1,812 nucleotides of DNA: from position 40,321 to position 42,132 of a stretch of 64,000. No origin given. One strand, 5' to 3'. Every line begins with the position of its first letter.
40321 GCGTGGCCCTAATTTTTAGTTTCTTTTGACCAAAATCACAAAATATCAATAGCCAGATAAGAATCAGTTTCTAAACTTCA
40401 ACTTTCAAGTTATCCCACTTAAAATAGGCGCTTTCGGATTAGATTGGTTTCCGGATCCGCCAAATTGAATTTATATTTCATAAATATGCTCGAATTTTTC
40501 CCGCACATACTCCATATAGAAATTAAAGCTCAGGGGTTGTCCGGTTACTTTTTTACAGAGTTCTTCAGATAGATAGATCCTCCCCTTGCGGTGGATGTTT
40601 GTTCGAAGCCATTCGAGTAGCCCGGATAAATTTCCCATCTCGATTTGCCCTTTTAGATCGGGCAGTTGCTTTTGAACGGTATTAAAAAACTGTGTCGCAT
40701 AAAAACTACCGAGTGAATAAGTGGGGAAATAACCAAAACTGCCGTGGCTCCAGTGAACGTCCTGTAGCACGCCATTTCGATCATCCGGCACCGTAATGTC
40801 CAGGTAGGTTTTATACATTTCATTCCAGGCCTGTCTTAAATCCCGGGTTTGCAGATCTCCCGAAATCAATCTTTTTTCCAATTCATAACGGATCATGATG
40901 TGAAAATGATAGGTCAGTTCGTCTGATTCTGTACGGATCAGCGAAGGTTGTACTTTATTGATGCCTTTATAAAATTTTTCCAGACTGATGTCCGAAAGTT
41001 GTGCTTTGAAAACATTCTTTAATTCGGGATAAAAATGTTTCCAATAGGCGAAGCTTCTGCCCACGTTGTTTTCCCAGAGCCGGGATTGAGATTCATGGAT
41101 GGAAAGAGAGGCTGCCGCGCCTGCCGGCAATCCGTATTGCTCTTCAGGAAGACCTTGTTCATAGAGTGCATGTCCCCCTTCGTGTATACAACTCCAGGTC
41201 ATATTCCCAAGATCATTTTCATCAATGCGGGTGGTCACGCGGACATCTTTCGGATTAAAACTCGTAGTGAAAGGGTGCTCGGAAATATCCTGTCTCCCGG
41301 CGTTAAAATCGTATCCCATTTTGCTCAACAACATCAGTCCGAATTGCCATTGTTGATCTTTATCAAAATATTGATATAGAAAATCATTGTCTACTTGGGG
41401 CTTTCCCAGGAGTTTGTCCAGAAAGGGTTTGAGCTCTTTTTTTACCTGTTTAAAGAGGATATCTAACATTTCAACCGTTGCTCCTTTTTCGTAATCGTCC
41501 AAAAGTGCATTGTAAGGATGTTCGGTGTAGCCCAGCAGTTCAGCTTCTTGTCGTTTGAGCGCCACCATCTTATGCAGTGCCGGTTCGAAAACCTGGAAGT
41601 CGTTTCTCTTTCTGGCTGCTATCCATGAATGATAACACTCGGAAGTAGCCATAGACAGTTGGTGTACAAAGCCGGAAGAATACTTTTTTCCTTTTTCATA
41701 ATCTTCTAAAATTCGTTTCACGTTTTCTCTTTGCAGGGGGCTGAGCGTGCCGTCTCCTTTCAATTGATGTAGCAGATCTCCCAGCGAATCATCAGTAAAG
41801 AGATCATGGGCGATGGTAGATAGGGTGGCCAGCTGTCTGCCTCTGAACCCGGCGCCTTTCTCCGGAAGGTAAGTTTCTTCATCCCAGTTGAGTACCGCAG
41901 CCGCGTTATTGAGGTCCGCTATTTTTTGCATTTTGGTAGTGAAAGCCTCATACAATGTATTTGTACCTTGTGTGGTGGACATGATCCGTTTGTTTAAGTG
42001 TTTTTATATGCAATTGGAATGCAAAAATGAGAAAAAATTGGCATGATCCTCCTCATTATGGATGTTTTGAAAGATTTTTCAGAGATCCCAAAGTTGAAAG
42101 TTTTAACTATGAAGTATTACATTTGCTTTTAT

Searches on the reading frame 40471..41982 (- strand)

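Call 65: search_protein_families(library=pfam, proteins=[window:40471-41982:-], max_evalue=0.00001)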
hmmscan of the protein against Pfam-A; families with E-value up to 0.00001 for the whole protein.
window:40471-41982:- (503 aa): 1 family
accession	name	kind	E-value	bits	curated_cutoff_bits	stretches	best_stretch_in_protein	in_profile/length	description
PF02074.21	Peptidase_M32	-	1.2e-188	628.1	25.1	1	14-497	2-489/489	Carboxypeptidase Taq (M32) metallopeptidase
